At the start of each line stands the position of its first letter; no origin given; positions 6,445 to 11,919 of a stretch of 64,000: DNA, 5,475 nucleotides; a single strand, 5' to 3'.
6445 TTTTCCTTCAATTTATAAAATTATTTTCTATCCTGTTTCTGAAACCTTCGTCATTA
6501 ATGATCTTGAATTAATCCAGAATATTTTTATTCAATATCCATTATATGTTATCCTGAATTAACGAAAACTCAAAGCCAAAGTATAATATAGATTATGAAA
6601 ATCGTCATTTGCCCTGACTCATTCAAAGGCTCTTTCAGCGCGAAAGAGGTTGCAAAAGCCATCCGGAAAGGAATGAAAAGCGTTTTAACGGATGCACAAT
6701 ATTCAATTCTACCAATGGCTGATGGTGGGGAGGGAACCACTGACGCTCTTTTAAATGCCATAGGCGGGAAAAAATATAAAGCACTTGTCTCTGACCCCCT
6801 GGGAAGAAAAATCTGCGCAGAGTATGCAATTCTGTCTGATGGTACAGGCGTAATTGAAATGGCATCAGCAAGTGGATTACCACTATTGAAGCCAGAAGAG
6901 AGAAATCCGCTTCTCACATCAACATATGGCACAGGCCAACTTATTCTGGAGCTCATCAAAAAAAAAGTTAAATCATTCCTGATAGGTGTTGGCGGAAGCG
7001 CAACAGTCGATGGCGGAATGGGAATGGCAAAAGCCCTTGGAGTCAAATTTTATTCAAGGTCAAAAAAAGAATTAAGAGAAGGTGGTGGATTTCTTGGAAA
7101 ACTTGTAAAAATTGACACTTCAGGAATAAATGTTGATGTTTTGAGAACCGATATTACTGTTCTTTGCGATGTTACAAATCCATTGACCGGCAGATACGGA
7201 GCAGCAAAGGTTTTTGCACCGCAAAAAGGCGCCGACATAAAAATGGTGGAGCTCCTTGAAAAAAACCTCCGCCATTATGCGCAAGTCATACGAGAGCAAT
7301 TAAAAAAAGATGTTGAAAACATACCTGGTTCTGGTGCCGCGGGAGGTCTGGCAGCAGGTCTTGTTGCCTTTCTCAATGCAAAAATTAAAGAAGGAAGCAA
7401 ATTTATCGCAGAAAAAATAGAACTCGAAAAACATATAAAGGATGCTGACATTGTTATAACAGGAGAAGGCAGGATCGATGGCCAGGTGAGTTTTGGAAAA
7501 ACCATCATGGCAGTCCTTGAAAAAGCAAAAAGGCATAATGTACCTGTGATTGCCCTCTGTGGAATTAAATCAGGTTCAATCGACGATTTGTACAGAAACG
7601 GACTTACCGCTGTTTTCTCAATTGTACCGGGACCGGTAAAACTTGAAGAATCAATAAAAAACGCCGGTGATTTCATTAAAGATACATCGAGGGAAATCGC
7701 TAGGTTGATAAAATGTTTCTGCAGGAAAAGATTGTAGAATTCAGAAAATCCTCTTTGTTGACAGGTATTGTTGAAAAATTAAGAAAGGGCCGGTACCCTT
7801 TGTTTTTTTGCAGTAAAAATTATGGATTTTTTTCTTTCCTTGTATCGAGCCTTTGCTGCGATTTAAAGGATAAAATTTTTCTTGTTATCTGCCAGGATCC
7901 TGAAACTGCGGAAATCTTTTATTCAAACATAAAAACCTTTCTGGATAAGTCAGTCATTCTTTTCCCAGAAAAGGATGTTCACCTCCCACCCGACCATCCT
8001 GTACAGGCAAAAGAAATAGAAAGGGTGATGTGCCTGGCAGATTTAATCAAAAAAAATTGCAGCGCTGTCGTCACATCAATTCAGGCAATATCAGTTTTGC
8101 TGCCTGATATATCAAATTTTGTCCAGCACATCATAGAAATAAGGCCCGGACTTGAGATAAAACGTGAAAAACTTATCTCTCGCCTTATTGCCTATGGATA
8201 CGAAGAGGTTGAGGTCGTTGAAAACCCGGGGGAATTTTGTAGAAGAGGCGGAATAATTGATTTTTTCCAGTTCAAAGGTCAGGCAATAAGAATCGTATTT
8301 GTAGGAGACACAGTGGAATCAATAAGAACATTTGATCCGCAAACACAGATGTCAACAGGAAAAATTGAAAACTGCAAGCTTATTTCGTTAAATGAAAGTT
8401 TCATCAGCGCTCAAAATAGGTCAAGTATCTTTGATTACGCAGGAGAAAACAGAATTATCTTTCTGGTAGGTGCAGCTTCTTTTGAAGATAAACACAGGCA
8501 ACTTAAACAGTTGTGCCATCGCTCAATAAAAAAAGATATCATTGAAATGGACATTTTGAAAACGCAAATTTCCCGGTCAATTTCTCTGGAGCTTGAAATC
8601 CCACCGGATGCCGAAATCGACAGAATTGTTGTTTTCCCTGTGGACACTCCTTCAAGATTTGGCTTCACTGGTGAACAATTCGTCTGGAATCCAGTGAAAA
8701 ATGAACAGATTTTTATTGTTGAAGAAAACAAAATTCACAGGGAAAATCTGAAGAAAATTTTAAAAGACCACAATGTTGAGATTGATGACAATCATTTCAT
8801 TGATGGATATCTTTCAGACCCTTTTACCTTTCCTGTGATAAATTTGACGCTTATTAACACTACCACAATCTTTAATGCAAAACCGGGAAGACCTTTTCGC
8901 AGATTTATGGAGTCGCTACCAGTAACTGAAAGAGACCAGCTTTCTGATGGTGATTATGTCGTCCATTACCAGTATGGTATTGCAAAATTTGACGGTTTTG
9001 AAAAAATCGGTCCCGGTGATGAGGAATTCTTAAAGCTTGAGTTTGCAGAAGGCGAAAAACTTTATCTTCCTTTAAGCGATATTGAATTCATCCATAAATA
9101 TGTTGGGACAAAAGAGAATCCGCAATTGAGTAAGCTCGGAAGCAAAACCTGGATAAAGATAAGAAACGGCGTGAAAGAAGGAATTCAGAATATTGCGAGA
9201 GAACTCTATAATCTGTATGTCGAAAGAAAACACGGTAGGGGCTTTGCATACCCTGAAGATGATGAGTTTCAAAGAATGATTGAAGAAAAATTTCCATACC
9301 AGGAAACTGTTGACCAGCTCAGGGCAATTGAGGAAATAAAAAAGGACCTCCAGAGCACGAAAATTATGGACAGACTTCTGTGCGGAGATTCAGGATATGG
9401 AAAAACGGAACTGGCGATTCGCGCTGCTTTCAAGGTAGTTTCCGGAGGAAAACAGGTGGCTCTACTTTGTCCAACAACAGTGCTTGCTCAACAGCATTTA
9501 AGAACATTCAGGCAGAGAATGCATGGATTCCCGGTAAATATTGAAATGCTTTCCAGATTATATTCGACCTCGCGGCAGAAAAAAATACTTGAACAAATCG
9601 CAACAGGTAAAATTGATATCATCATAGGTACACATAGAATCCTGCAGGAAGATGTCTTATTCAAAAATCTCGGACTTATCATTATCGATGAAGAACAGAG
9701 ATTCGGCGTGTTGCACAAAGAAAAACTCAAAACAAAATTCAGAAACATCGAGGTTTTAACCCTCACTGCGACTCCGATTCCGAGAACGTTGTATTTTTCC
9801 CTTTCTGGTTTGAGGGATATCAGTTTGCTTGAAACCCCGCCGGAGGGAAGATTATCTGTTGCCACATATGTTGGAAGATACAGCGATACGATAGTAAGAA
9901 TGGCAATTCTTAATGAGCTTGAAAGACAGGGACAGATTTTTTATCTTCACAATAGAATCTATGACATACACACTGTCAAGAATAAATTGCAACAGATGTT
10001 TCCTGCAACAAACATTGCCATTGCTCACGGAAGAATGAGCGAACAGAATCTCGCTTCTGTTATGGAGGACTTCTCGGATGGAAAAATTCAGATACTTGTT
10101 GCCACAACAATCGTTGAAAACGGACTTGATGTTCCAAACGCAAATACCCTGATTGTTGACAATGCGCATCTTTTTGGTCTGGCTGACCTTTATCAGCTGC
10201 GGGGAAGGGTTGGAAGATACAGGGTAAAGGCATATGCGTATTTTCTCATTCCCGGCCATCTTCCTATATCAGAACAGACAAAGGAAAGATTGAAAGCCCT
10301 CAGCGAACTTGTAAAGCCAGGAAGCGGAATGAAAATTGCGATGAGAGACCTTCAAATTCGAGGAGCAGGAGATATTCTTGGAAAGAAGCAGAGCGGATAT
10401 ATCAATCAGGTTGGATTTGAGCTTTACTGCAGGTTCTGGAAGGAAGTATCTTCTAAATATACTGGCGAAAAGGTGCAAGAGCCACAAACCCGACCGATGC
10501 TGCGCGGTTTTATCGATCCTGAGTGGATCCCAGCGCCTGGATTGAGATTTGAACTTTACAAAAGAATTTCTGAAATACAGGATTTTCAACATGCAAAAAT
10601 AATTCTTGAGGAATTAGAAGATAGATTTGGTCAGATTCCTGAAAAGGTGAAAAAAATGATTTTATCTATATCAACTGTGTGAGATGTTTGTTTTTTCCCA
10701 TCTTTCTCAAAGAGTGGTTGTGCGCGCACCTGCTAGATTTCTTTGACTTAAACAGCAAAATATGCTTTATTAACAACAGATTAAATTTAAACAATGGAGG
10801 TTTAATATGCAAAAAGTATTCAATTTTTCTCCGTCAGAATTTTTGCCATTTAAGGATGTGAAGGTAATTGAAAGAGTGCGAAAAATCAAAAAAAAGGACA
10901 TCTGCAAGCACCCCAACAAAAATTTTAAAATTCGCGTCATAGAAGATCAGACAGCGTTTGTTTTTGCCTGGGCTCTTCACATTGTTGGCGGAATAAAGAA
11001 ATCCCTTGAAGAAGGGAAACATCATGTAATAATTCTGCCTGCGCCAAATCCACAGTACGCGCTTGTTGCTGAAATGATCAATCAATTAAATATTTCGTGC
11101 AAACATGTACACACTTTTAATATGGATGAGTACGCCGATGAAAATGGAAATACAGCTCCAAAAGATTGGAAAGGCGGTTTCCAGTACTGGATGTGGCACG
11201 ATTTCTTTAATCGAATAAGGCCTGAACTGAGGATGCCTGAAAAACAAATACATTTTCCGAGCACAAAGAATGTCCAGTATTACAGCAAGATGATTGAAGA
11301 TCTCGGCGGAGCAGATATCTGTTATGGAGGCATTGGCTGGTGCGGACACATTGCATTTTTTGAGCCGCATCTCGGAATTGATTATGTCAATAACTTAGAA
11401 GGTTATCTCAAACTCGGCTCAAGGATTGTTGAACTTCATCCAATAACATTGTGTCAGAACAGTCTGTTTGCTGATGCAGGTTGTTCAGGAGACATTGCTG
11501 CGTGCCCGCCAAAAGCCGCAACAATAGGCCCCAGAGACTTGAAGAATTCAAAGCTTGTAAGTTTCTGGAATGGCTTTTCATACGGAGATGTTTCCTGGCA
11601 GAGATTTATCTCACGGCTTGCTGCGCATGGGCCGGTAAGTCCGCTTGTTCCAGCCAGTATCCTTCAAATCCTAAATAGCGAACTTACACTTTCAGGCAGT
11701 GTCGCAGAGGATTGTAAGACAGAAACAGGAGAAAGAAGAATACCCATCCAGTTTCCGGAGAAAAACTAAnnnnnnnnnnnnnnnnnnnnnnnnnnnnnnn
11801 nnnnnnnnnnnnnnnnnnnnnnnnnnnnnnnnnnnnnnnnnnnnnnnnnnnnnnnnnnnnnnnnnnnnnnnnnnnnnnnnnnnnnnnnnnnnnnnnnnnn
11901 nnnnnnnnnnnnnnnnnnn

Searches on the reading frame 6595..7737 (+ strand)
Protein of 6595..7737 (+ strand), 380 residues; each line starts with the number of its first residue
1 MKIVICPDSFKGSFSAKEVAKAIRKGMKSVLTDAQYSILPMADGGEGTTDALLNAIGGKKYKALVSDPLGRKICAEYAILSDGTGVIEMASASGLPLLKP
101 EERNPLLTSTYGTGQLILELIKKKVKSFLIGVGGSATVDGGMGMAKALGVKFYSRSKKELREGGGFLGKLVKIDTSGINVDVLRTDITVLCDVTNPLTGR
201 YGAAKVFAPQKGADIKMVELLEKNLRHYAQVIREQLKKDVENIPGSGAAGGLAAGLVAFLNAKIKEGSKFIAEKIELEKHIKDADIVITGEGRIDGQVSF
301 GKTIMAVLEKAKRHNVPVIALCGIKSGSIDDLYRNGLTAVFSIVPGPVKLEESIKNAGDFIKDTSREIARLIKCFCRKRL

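Call 6: search_protein_families(library=pfam, proteins=[window:6595-7737:+])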
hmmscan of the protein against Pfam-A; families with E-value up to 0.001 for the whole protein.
window:6595-7737:+ (380 aa): 1 family
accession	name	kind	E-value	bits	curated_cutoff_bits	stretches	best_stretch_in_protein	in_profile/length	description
PF02595.20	Gly_kinase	-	1.5e-142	475.4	23.3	1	3-373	1-372/372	Glycerate kinase family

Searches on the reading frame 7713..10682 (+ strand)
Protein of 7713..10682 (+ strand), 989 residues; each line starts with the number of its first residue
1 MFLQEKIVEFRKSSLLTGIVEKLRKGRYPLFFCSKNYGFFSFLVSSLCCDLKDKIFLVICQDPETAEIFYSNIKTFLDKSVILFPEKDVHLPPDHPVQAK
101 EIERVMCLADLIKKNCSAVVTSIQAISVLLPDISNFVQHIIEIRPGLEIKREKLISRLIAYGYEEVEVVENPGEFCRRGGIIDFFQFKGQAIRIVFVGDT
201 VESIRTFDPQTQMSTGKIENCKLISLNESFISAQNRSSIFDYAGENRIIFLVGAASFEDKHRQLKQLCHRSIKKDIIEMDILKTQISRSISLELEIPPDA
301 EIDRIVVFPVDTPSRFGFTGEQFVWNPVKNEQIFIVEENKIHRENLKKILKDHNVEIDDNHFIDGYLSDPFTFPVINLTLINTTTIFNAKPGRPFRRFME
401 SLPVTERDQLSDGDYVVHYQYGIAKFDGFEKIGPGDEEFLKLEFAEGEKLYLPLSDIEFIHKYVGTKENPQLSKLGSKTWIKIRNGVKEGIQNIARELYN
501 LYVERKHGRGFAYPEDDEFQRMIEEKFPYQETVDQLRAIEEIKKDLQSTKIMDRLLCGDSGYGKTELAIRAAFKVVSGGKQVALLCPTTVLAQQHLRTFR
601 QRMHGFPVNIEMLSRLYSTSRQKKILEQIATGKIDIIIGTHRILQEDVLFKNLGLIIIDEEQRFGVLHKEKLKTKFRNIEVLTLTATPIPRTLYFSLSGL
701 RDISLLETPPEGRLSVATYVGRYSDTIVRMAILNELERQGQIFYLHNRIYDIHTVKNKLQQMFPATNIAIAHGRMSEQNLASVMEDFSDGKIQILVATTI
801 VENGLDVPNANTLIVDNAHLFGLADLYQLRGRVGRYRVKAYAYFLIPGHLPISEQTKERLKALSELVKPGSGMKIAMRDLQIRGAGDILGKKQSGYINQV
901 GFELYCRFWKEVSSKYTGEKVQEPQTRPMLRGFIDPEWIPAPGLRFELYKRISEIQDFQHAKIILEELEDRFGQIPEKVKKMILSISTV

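Call 6: search_protein_families(library=pfam, proteins=[window:7713-10682:+])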
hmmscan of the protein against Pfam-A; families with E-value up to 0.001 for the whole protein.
window:7713-10682:+ (989 aa): 9 families
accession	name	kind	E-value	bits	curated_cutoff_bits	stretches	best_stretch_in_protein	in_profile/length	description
PF00270.35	DEAD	-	1.4e-26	93.6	26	1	534-692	3-163/167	DEAD/DEAH box helicase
PF00271.37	Helicase_C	-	2.1e-21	76.7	23.5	1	733-836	10-109/110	Helicase conserved C-terminal domain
PF17757.6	UvrB_inter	-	5.8e-20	71.6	22.9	1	141-225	1-87/91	UvrB interaction domain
PF02559.22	CarD_TRCF_RID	-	1e-12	48.4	23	1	410-464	1-57/57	CarD-like/TRCF RID domain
PF03461.20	TRCF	-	4.7e-11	43.3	25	1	932-983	5-56/95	TRCF domain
PF04851.21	ResIII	-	4.1e-10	40.3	22.5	1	535-688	8-162/164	Type III restriction enzyme, res subunit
PF22590.2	Cas3-like_C_2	-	6.8e-06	26.8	27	1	740-837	3-105/106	CRISPR-associated nuclease/helicase Cas3, C-terminal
PF00176.29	SNF2-rel_dom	-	0.0001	22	24.9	1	552-693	18-168/290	SNF2-related domain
PF14814.11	UB2H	-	0.00051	20.5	27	0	144-211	2-78/85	Bifunctional transglycosylase second domain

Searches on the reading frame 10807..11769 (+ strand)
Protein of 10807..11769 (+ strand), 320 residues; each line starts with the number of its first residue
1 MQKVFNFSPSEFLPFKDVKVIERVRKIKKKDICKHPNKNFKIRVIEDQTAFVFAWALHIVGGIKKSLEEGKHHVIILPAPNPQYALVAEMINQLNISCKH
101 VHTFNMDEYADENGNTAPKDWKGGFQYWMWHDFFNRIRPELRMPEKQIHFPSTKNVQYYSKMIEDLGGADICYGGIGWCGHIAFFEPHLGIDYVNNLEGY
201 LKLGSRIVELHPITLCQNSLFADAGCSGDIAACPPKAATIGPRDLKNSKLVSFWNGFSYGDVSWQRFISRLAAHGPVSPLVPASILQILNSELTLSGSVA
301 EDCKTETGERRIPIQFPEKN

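Call 6: search_protein_families(library=pfam, proteins=[window:10807-11769:+])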
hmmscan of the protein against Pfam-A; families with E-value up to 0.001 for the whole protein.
window:10807-11769:+ (320 aa): 0 families

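Call 25: search_protein_families(library=ncbifam, proteins=[window:10807-11769:+], max_evalue=0.00001)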
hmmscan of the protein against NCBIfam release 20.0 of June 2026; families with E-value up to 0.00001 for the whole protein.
window:10807-11769:+ (320 aa): 5 families
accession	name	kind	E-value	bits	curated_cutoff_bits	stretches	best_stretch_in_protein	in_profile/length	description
TIGR00502.1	nagB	equivalog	4.3e-17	62.3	236.9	1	56-296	17-239/259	glucosamine-6-phosphate deaminase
NF002557.0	PRK02122.1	subfamily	1.8e-11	42.9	384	1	29-253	18-229/653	glucosamine-6-phosphate deaminase-like protein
NF001684.0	PRK00443.1-4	subfamily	4.7e-11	42.7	326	1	79-290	39-227/260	glucosamine-6-phosphate deaminase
NF001685.0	PRK00443.1-5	equivalog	3e-09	36.6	513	1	73-189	35-151/266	glucosamine-6-phosphate deaminase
NF009022.0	PRK12358.1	equivalog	1.8e-08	34.2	247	1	80-289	40-222/239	glucosamine-6-phosphate deaminase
